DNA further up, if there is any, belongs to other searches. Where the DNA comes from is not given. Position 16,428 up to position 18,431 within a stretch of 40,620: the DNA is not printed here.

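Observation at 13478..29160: TetR-headed cluster uniting two B12 acyl-CoA mutases with an ATP-driven HgdAB/BCR-type Fe-S radical enzyme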

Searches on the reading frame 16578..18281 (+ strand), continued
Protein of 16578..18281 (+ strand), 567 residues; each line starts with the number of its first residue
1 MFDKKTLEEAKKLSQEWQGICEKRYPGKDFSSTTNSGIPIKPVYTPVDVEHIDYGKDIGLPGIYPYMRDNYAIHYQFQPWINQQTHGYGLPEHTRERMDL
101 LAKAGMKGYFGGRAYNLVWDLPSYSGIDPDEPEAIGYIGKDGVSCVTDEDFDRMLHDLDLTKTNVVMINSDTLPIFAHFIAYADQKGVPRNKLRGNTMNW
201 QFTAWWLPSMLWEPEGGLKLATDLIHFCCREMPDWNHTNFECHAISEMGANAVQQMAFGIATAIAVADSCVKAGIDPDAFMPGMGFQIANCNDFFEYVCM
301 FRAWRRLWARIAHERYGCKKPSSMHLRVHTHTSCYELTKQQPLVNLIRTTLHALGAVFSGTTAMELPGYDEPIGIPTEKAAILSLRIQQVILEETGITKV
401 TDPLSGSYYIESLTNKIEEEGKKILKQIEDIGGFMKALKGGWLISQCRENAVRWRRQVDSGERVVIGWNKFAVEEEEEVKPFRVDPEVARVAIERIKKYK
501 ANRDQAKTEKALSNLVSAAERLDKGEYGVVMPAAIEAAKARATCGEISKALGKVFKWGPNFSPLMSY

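Call 51: search_protein_families(library=ncbifam, proteins=[L012:1660-2955:-, L012:3394-4254:-, L012:4348-5643:+, L012:5640-6752:+, L012:6765-7541:+, L012:7490-8329:+, L012:8352-9758:-, L012:183-866:+, L012:885-1382:+], max_evalue=1e-10)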
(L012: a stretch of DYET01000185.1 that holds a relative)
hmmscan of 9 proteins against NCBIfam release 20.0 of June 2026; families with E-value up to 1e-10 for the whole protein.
L012:1660-2955:- (431 aa): 14 families
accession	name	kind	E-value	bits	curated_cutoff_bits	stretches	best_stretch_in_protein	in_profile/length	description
TIGR00893.1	2A0114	subfamily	2.4e-71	240.8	395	1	14-410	1-398/399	D-galactonate transporter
TIGR00881.1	2A0104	subfamily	3.7e-52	177.6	407.75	1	17-386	5-373/379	phosphoglycerate transporter protein PgtP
TIGR00894.1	2A0114euk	subfamily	1.9e-32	112.4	626.45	1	35-403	69-442/465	Na(+)-dependent inorganic phosphate cotransporter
TIGR00895.1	2A0115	subfamily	3.2e-30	105.3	418.55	1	2-382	12-397/398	aromatic acid/H+ symport family MFS transporter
NF008433.0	PRK11273.1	equivalog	1.5e-29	103.5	748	1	2-421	24-445/452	glycerol-3-phosphate transporter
TIGR00712.1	glpT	equivalog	8.2e-28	97.6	632.55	1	2-410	24-433/440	glycerol-3-phosphate transporter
NF008586.0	PRK11551.1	equivalog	3.7e-26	92.1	410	1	7-418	14-403/406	3-(3-hydroxy-phenyl)propionate transporter MhpT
NF047787.1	PhglyTportPgtP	equivalog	2.2e-23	82.8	750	1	3-413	25-437/451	phosphoglycerate transporter PgtP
TIGR02332.1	HpaX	equivalog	3e-20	72.8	615.4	1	4-398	6-408/412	4-hydroxyphenylacetate permease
NF008661.1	PRK11663.1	subfamily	1e-16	61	564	1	6-412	29-429/439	MFS transporter family glucose-6-phosphate receptor UhpC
TIGR00886.1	2A0108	subfamily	7.8e-16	58.1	311.7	1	17-372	11-368/368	NarK family nitrate/nitrite MFS transporter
NF049980.1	SfMCT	equivalog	4e-14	52.1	320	1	5-399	1-378/378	L-lactate MFS transporter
TIGR00711.1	efflux_EmrB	subfamily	7.4e-13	48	230.2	1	9-189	4-183/485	DHA2 family efflux MFS transporter permease subunit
TIGR00880.1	2_A_01_02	superfamily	1.6e-11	44.5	131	0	55-184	11-140/141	multidrug resistance protein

L012:3394-4254:- (286 aa): 67 families (the best 25 are shown)
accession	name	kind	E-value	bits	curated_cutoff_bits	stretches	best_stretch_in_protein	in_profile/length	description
NF006109.0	PRK08260.1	subfamily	1.1e-49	169.3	320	1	1-278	1-272/296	enoyl-CoA hydratase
NF004634.0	PRK05980.1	equivalog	7.1e-46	156.7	375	1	10-278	8-257/263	crotonase/enoyl-CoA hydratase family protein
NF006107.0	PRK08258.1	equivalog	8.5e-46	156.5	330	1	8-279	21-272/277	enoyl-CoA hydratase family protein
NF004635.0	PRK05981.1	equivalog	3.1e-44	151.5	351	1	1-272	1-254/266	enoyl-CoA hydratase/isomerase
NF004475.0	PRK05809.1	subfamily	1.1e-41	143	394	1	1-277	1-253/260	short-chain-enoyl-CoA hydratase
NF005802.0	PRK07657.1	equivalog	3.3e-41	141.5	363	1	5-279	4-255/260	enoyl-CoA hydratase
NF006699.0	PRK09245.1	subfamily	3.9e-41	141.1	354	1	6-278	5-260/266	crotonase/enoyl-CoA hydratase family protein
NF051848.1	EnCoAHydtEchA19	equivalog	2.7e-40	138.5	400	1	12-279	7-253/258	enoyl-CoA hydratase EchA19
NF006140.0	PRK08290.1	subfamily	5.5e-40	137.4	280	1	2-242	6-241/292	enoyl-CoA hydratase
NF046063.1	oxepin_alt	equivalog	6.5e-40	137.2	300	1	10-273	5-247/254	oxepin-CoA hydrolase, alternative type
TIGR02280.1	PaaB1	equivalog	8.4e-40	136.9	345.15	1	12-279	6-251/256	2-(1,2-epoxy-1,2-dihydrophenyl)acetyl-CoA isomerase PaaG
NF004840.0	PRK06190.1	equivalog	1.7e-39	136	253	1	9-273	8-247/260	enoyl-CoA hydratase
NF004857.0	PRK06210.1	equivalog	2e-39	135.7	341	1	2-277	6-268/275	enoyl-CoA hydratase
NF042430.2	EnCoAhydt_DpgD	equivalog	1.3e-38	133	400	1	12-279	4-253/258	enoyl-CoA-hydratase DpgD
NF005700.0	PRK07511.1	subfamily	2.3e-37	129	274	1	9-273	8-250/260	enoyl-CoA hydratase family protein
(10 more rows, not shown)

L012:4348-5643:+ (431 aa): 4 families
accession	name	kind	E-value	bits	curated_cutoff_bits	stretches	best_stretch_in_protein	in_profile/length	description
NF052455.1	HyiscapDhHadB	equivalog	1.9e-35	122.3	750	1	37-424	15-396/398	(R)-2-hydroxyisocaproyl-CoA dehydratase subunit alpha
TIGR03191.1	benz_CoA_bzdO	equivalog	4.3e-30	105.3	448.6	1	37-307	19-289/430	benzoyl-CoA reductase, bzd-type, subunit O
TIGR02260.1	benz_CoA_red_B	equivalog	8e-28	97.2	486.55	1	34-419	15-410/413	benzoyl-CoA reductase subunit B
NF040772.1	double_cubane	equivalog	5.7e-20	71.7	350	1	40-422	11-372/372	double-cubane-cluster-containing anaerobic reductase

L012:5640-6752:+ (370 aa): 4 families
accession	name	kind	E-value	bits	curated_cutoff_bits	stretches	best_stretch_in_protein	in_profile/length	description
NF040772.1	double_cubane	equivalog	8.8e-74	248.7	350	1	22-369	16-372/372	double-cubane-cluster-containing anaerobic reductase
NF052456.1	HyiscapDhHadC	equivalog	9e-58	195.9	700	1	3-369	4-372/372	(R)-2-hydroxyisocaproyl-CoA dehydratase subunit beta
TIGR03190.1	benz_CoA_bzdN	equivalog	1.6e-57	195.1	453.8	1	25-369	26-371/377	benzoyl-CoA reductase, bzd-type, subunit N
TIGR02263.1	benz_CoA_red_C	equivalog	1.1e-54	185.9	421.15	1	25-348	29-359/380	benzoyl-CoA reductase subunit C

L012:6765-7541:+ (258 aa): 5 families
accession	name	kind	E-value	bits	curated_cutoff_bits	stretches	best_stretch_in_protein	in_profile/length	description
TIGR00241.1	CoA_E_activ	domain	2.6e-67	227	125.4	1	3-248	2-246/248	acyl-CoA dehydratase activase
TIGR03192.1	benz_CoA_bzdQ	equivalog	9.5e-46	156.6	380.2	1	2-249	33-284/293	benzoyl-CoA reductase, bzd-type, subunit Q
TIGR02261.1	benz_CoA_red_D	equivalog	1.7e-36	125.8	312.85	1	2-236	2-243/262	benzoyl-CoA reductase subunit D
TIGR02259.1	benz_CoA_red_A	equivalog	1.4e-33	116.3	578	1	53-231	228-407/432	benzoyl-CoA reductase subunit A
TIGR03286.1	methan_mark_15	hypoth_equivalog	4.9e-32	111.4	455.75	1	2-249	145-399/404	methanogenesis marker 15 protein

L012:7490-8329:+ (279 aa): 5 families
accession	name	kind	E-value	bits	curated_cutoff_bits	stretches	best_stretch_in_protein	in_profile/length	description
TIGR03192.1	benz_CoA_bzdQ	equivalog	2.7e-91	306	380.2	1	15-274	30-291/293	benzoyl-CoA reductase, bzd-type, subunit Q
TIGR00241.1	CoA_E_activ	domain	2.6e-74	249.9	125.4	1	18-267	1-247/248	acyl-CoA dehydratase activase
TIGR02259.1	benz_CoA_red_A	equivalog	1e-44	153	578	1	74-269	231-432/432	benzoyl-CoA reductase subunit A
TIGR03286.1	methan_mark_15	hypoth_equivalog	1.7e-35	122.8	455.75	1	14-269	141-401/404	methanogenesis marker 15 protein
TIGR02261.1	benz_CoA_red_D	equivalog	1.9e-34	119.1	312.85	1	18-268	2-261/262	benzoyl-CoA reductase subunit D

L012:8352-9758:- (468 aa): 25 families
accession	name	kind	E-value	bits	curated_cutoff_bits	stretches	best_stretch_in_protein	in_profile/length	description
NF041552.1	TF_PrdR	equivalog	1.2e-133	446.5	795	1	2-465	122-576/577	sigma-54 dependent transcriptional regulator PrdR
NF008469.0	PRK11361.1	equivalog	4.5e-101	338.8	714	1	117-466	112-455/461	acetoacetate metabolism transcriptional regulator AtoC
NF003451.0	PRK05022.1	equivalog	8.3e-101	338.2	476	1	120-461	158-504/512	nitric oxide reductase transcriptional regulator NorR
TIGR02915.1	PEP_resp_reg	equivalog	4e-100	335.8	502.6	1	151-466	136-443/445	PEP-CTERM-box response regulator transcription factor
TIGR01817.1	nifA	equivalog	2e-99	333.8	528.85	1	150-424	192-461/534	nif-specific transcriptional activator NifA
NF050807.1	TransRegFlbDCaul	equivalog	2.6e-92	310.1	750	1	154-465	118-438/454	sigma-54-dependent transcriptional regulator FlbD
NF038308.1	RNA_repair_RtcR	equivalog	9.1e-90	302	650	1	153-465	179-516/530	RNA repair transcriptional activator RtcR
TIGR01818.1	ntrC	equivalog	7.4e-88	295.3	558.6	1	66-464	53-462/463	nitrogen regulation protein NR(I)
TIGR02329.1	propionate_PrpR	equivalog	4.5e-87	292.9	499.2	1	153-463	211-525/526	propionate catabolism operon regulatory protein PrpR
NF041906.1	V4R_TF_MobR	exception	1.2e-85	288.1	999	1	143-465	222-544/544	phenol degradation transcriptional regulator MobR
NF049963.1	RespRegFlgRCampy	domain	5.4e-84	282.5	750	1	154-466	134-428/429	fla regulon two-component system response regulator FlgR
NF011953.0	PRK15424.1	equivalog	1.9e-83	280.9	703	1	153-464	218-533/538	propionate catabolism operon regulatory protein PrpR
NF007689.0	PRK10365.1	equivalog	4.5e-82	276.2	760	1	155-463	140-440/441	sigma-54-dependent response regulator transcription factor ZraR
NF011958.0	PRK15429.1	equivalog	1.9e-79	268.1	830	1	150-406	375-630/692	formate hydrogenlyase transcriptional activator FlhA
NF011695.0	PRK15115.1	equivalog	8.7e-79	265.3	763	1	154-464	135-435/445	two-component system response regulator GlrR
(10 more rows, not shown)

L012:183-866:+ (227 aa): 0 families

L012:885-1382:+ (165 aa): 0 families

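Call 55: search_protein_families(library=pfam, proteins=[L010:8891-10279:+, L041:695-1567:+, L041:1608-2747:+, L041:2748-4013:+, L041:5508-6296:+, L041:6804-7661:+, L041:7922-8347:+, L041:14358-15104:+, L041:15155-15574:+, L041:15784-16704:+], max_evalue=0.00001)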
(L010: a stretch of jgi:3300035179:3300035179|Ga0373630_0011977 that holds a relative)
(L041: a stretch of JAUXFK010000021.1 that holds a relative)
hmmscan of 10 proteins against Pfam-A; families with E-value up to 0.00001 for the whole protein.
L010:8891-10279:+ (463 aa): 11 families
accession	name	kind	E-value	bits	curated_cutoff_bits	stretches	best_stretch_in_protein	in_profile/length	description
PF00724.26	Oxidored_FMN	-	2.9e-44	152.2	27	1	5-196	149-341/342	NADH:flavin oxidoreductase / NADH oxidase family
PF07992.20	Pyr_redox_2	-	1.8e-24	87.2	26.1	1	241-461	1-211/291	Pyridine nucleotide-disulphide oxidoreductase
PF00070.33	Pyr_redox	-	1.1e-12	48.8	22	0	242-275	1-34/82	Pyridine nucleotide-disulphide oxidoreductase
PF01266.30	DAO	-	2.3e-11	44.3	27.9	0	242-277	1-37/353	FAD dependent oxidoreductase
PF13450.12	NAD_binding_8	-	1.1e-10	42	21.9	1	245-280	1-36/68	NAD(P)-binding Rossmann-like domain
PF01134.28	GIDA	-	1.7e-09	37.7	22.1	1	242-275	1-34/391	Glucose inhibited division protein A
PF13738.12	Pyr_redox_3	-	3.1e-09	37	30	0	239-275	163-199/305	Pyridine nucleotide-disulphide oxidoreductase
PF00890.30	FAD_binding_2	-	5.8e-08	32.8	20.4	0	243-283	2-42/414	FAD binding domain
PF03486.20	HI0933_like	-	9.3e-08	32.2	50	1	242-282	2-42/244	HI0933-like protein Rossmann domain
PF01494.25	FAD_binding_3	-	3.8e-07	30.1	22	0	242-275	3-36/349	FAD binding domain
PF01262.27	AlaDh_PNT_C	-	5.9e-06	26.3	23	0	239-280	27-68/214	Alanine dehydrogenase/PNT, C-terminal domain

L041:695-1567:+ (290 aa): 1 family
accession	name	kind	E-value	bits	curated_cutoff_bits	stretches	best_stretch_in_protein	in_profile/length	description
PF00682.25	HMGL-like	-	2.9e-37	128.9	29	1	7-278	2-258/260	HMGL-like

L041:1608-2747:+ (379 aa): 1 family
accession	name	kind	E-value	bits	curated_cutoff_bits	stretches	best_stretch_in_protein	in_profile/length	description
PF06050.19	HGD-D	-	6.2e-73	246.7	28.4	1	38-375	4-342/342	2-hydroxyglutaryl-CoA dehydratase, D-component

L041:2748-4013:+ (421 aa): 1 family
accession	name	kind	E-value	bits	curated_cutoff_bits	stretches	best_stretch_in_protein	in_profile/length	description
PF06050.19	HGD-D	-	5.1e-46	158.2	28.4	1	40-411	1-342/342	2-hydroxyglutaryl-CoA dehydratase, D-component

L041:5508-6296:+ (262 aa): 3 families
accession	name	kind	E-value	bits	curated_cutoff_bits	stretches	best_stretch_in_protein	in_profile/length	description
PF13561.12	adh_short_C2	-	6e-54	183.6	27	1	16-260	3-236/236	Enoyl-(Acyl carrier protein) reductase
PF00106.31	adh_short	-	2e-49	168.2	26.6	1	8-189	1-182/195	short chain dehydrogenase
PF08659.16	KR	-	2.9e-09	37.5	22.6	1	10-160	3-153/180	KR domain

L041:6804-7661:+ (285 aa): 1 family
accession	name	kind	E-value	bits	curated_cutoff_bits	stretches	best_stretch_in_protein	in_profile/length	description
PF04909.20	Amidohydro_2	-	5.2e-36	125.3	26.4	1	76-284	63-289/289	Amidohydrolase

L041:7922-8347:+ (141 aa): 2 families
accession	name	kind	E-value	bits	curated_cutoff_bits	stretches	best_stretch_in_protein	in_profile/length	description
PF13452.11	FAS1_DH_region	-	2.1e-20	73.6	22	1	5-132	2-130/132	FAS1-like, dehydratase domain region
PF22622.2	MFE-2_hydrat-2_N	-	8.1e-07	29.3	27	1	65-139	52-127/130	MFE-2 hydratase 2 N-terminal domain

L041:14358-15104:+ (248 aa): 3 families
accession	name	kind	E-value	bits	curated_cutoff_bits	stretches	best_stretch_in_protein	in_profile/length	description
PF13561.12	adh_short_C2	-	1.6e-64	218.2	27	1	12-246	1-236/236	Enoyl-(Acyl carrier protein) reductase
PF00106.31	adh_short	-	3.7e-60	203.2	26.6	1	6-196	1-189/195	short chain dehydrogenase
PF08659.16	KR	-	4e-13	50.1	22.6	1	9-169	4-162/180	KR domain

L041:15155-15574:+ (139 aa): 3 families
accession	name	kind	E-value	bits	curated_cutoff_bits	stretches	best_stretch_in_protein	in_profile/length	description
PF13669.12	Glyoxalase_4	-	1.7e-21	77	27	1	16-123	3-109/109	Glyoxalase/Bleomycin resistance protein/Dioxygenase superfamily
PF00903.31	Glyoxalase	-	2.5e-16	60.6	20.6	1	16-136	5-121/121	Glyoxalase/Bleomycin resistance protein/Dioxygenase superfamily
PF13468.12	Glyoxalase_3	-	1.8e-07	31.8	25.1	1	16-118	4-110/176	Glyoxalase-like domain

L041:15784-16704:+ (306 aa): 3 families
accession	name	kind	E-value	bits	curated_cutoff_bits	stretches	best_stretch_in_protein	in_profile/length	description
PF00106.31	adh_short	-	8.8e-44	149.8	26.6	1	9-202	2-187/195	short chain dehydrogenase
PF13561.12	adh_short_C2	-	3.3e-42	145.1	27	1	14-260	1-234/236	Enoyl-(Acyl carrier protein) reductase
PF08659.16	KR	-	4.6e-14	53.2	22.6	1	11-170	4-154/180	KR domain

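Call 85: search_dna_similar(query=window:16578-18281:+, collection=plasmids, mode=protein, max_rows=25, max_evalue=1e-30)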
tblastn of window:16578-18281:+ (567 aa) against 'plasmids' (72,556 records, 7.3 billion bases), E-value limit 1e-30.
Records with a match: 426; places in all: 453; records where one place covers at least 80% of the query: 417.
Best place of each record, by identity: <60% 426.
By first word of the organism name: Rhizobium 129; Sinorhizobium 97; Burkholderia 37; Sphingobium 14; Streptomyces 14; Azospirillum 14; Ensifer 9; Paraburkholderia 9; Shinella 8; Natrinema 7; and 55 more.
By predicted mobility (MOB-suite, as given by PLSDB): non-mobilizable 249; conjugative 102; mobilizable 75.
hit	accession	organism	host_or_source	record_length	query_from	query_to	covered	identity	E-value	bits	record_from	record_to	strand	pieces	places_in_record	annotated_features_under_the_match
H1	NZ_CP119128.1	Sphingobium sp. WTD-1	Bacteria,activated sludge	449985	15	555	95%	41.2%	3e-129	424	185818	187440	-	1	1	methylmalonyl-CoA mutase family protein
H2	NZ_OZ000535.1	Shinella sp. WSC3-e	-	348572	1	565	100%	36.2%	3e-107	360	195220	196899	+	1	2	methylmalonyl-CoA mutase family protein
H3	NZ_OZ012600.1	Shinella sp. WSD5-1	-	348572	1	565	100%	36.2%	3e-107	360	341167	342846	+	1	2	methylmalonyl-CoA mutase family protein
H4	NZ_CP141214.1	Sinorhizobium meliloti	alfalfa,Isolate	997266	1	565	100%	35.5%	2e-104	352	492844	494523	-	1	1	methylmalonyl-CoA mutase family protein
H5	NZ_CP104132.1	Sinorhizobium sp. K101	Phaseolus vulgaris,cell ...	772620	1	565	100%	35.4%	1e-104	353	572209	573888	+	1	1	methylmalonyl-CoA mutase family protein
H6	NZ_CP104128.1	Sinorhizobium sp. M103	Phaseolus vulgaris,cell ...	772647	1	565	100%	35.4%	1e-104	353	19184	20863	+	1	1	methylmalonyl-CoA mutase family protein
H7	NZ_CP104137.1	Sinorhizobium sp. C101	Phaseolus vulgaris,cell ...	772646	1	565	100%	35.4%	2e-104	352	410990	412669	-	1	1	methylmalonyl-CoA mutase family protein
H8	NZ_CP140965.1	Sinorhizobium medicae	Medicago lupulina,whole organism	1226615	1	565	100%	35.0%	5e-106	357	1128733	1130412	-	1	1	record has no annotation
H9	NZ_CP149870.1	Sinorhizobium medicae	Melilotus albus,Cell Culture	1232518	1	565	100%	35.0%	5e-106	357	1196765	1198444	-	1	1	record has no annotation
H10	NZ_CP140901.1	Sinorhizobium medicae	Medicago lupulina,whole organism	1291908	1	565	100%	35.0%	5e-106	357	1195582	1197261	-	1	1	record has no annotation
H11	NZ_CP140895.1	Sinorhizobium medicae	Medicago lupulina,whole organism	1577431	1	565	100%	35.0%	5e-106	357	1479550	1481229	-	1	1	record has no annotation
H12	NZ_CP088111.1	Sinorhizobium medicae WSM1115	cell culture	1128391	1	565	100%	34.8%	3e-106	358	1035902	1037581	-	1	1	record has no annotation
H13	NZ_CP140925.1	Sinorhizobium medicae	Medicago lupulina,whole organism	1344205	1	565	100%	34.8%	3e-105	355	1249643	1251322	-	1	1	record has no annotation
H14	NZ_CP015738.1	Shinella sp. HZN7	-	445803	1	545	96%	36.1%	1e-102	347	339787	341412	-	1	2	none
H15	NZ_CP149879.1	Sinorhizobium medicae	Medicago sativa,Cell Culture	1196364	1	565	100%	34.7%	3e-105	355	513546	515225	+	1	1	record has no annotation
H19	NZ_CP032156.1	Mycobacterium sp. ELW1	whole organism,Stream sediment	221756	23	555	94%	36.0%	3e-100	340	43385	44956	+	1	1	methylmalonyl-CoA mutase family protein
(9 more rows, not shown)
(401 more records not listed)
